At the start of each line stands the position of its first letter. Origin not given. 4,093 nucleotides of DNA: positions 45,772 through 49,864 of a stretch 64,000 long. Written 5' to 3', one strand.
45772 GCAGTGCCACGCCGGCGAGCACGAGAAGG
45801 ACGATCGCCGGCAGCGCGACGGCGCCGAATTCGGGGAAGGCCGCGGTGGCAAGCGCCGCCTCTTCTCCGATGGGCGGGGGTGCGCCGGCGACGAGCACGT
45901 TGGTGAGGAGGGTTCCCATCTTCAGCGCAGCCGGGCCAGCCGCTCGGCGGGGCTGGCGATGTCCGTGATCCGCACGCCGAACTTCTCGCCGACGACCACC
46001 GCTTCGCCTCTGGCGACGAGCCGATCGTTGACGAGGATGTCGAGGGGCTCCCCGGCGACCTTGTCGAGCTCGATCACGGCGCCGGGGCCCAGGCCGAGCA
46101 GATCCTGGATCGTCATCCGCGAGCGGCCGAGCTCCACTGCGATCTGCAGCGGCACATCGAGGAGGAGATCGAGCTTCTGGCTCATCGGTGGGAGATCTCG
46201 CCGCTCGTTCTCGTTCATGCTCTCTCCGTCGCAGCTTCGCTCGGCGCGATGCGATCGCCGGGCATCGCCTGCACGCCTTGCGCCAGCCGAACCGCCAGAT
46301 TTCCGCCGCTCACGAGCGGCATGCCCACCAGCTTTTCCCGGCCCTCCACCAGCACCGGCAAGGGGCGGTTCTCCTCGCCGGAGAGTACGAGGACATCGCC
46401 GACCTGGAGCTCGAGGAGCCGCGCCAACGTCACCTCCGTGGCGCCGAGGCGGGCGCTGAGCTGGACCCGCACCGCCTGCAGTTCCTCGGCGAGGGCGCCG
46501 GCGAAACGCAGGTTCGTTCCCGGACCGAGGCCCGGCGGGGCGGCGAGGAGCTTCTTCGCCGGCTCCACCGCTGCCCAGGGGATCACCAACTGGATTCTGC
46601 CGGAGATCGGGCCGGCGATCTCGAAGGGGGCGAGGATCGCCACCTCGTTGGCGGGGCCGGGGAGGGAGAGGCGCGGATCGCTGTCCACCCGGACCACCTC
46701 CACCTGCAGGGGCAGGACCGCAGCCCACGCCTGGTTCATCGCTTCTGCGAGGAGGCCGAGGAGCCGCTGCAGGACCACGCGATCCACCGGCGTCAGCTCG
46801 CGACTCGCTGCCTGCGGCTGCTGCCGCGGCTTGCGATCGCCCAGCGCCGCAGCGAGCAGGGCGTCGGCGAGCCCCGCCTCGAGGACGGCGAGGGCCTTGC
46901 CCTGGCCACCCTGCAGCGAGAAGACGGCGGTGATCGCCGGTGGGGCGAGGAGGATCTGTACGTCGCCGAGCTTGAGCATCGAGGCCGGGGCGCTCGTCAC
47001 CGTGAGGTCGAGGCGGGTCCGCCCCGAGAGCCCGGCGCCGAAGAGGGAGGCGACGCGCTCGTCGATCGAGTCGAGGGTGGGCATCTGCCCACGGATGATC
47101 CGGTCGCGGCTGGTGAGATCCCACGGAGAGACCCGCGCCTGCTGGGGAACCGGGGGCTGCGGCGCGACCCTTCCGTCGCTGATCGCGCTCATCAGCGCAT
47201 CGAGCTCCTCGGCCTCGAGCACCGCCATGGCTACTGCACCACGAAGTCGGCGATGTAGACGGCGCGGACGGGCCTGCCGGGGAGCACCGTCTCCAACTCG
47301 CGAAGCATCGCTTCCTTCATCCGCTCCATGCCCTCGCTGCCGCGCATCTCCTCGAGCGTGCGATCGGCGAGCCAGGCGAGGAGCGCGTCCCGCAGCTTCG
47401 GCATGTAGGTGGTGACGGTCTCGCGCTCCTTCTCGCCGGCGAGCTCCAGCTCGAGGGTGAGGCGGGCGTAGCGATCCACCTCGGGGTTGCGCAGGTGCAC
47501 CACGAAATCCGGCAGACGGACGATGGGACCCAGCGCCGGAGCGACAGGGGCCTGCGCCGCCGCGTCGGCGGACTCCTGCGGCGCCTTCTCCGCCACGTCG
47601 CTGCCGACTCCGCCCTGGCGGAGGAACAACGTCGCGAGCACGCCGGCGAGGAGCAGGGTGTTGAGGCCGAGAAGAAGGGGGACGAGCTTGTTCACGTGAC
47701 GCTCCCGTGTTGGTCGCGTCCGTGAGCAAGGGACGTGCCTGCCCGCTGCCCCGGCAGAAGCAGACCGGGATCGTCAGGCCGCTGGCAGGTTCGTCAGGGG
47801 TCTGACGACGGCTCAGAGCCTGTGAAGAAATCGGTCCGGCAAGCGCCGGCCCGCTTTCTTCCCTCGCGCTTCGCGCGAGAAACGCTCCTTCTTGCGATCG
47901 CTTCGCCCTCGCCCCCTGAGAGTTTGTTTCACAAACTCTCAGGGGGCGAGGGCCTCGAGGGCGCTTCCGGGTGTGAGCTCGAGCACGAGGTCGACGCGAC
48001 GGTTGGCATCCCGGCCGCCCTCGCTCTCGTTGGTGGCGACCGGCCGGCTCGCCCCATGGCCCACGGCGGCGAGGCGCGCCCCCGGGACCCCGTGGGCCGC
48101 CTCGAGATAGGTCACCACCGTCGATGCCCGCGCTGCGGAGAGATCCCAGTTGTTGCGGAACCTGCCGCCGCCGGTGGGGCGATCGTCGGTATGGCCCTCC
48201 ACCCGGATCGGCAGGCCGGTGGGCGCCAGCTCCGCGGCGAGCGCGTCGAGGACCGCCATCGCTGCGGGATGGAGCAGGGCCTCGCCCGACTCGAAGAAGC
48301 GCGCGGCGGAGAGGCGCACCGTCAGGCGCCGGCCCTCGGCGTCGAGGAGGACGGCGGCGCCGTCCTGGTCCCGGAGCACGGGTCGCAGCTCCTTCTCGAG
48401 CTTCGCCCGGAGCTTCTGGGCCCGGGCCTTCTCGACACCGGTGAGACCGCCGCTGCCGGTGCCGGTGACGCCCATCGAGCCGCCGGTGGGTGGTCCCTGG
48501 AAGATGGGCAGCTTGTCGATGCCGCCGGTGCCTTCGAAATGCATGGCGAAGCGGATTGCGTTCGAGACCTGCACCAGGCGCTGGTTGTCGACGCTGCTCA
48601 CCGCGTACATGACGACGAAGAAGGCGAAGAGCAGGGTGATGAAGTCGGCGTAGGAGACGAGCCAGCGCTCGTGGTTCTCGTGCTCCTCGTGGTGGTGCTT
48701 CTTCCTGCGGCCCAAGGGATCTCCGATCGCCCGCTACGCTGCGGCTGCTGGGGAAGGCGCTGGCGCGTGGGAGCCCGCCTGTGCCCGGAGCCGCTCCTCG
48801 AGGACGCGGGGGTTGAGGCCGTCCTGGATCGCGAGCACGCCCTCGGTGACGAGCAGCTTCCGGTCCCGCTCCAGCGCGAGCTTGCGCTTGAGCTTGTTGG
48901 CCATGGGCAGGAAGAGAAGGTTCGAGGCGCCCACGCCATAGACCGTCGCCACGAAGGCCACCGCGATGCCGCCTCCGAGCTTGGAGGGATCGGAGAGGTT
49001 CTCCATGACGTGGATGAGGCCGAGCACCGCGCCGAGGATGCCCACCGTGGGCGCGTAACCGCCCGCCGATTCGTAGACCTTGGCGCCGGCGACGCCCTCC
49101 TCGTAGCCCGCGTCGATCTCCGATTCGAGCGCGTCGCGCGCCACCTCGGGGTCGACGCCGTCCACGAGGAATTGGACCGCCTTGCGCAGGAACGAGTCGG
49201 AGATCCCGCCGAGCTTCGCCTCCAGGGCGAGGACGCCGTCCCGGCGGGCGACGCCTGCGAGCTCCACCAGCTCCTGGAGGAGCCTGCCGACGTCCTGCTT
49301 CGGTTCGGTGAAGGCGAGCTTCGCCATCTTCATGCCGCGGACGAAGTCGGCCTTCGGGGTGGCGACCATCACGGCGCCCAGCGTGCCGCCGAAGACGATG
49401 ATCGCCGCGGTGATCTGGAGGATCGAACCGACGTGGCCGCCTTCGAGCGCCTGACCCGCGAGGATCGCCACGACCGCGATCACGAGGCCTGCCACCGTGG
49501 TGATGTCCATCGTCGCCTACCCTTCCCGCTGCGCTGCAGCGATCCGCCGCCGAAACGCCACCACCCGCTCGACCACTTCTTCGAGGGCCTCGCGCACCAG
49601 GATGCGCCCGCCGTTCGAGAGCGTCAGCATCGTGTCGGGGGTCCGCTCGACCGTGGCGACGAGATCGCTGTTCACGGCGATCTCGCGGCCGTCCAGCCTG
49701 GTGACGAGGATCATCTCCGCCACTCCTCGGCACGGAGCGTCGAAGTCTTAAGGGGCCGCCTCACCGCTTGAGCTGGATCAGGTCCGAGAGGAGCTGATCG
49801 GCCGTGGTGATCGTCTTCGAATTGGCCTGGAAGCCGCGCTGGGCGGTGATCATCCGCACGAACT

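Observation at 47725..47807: Internal sigma-54 promoter plus CGTCA-N6-TGACG box restart transcription at fliL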

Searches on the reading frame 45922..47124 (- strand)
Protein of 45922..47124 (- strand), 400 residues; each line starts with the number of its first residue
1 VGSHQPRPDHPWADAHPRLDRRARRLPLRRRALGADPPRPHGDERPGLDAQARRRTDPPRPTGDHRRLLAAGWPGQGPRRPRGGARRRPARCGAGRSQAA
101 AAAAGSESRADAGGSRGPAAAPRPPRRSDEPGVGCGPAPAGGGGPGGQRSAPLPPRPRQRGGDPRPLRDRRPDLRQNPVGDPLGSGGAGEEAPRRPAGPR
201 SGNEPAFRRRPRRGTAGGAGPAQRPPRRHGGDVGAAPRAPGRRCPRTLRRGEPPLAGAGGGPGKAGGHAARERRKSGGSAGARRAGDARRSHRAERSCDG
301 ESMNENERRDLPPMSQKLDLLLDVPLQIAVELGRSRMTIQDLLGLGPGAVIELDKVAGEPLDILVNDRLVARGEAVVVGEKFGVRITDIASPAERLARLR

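Call 6: search_protein_families(library=pfam, proteins=[window:45922-47124:-])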
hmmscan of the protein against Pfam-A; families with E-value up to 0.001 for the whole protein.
window:45922-47124:- (400 aa): 1 family
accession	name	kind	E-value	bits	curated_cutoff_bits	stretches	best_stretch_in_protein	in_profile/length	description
PF01052.25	FliMN_C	-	6.4e-26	90.5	23.8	1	320-390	2-72/73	Type III flagellar switch regulator (C-ring) FliN C-term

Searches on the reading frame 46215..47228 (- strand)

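Call 31: search_protein_families(library=pfam, proteins=[window:46215-47228:-], max_evalue=0.01)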
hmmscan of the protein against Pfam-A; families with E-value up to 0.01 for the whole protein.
window:46215-47228:- (337 aa): 2 families
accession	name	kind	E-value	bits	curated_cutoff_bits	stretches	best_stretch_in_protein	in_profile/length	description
PF02154.20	FliM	-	2.3e-24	86.8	27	1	37-228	2-192/192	Flagellar motor switch protein FliM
PF01052.25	FliMN_C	-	5.2e-17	62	23.8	1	248-317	1-70/73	Type III flagellar switch regulator (C-ring) FliN C-term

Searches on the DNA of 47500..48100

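Call 63: search_rna_families(source=window, start=47500, end=48100, threshold=evalue, max_evalue=1)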
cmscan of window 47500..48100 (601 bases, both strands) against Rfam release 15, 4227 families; matches with E-value up to 1: 6.
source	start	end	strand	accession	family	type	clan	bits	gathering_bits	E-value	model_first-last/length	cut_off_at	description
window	47894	47965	+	RF03784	mir-2240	Gene; miRNA;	-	30.5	93.5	0.00074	1-97/97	no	mir-2240 microRNA precursor family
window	47896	47962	+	RF04076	mir-H11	Gene; miRNA;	-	29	70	0.0033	1-72/72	no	mir-H11 microRNA precursor family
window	47905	47956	+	RF01053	Deinococcus_Y_RNA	Gene;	-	21.3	80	0.27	1-126/126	no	Deinococcus radiodurans Y RNA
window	47887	47975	+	RF03698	mir-2861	Gene; miRNA;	-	20.7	89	0.69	1-82/82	no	mir-2861 microRNA precursor family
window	47890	48024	+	RF02903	AaHKsRNA96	Gene; antisense;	-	20.5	43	0.78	1-117/117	no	Aggregatibacter sRNA 96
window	47896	47958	-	RF00381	Antizyme_FSE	Cis-reg; frameshift_element;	-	18.9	40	0.26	1-59/59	no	Antizyme RNA frameshifting stimulation element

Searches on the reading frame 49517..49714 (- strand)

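Call 31: search_protein_families(library=pfam, proteins=[window:49517-49714:-], max_evalue=0.01)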
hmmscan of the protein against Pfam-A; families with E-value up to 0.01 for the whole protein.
window:49517-49714:- (65 aa): 1 family
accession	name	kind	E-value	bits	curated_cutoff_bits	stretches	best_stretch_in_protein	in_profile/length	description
PF06289.16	FlbD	-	4.7e-24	84.2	24.7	1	1-58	1-58/59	Flagellar and Swarming motility proteins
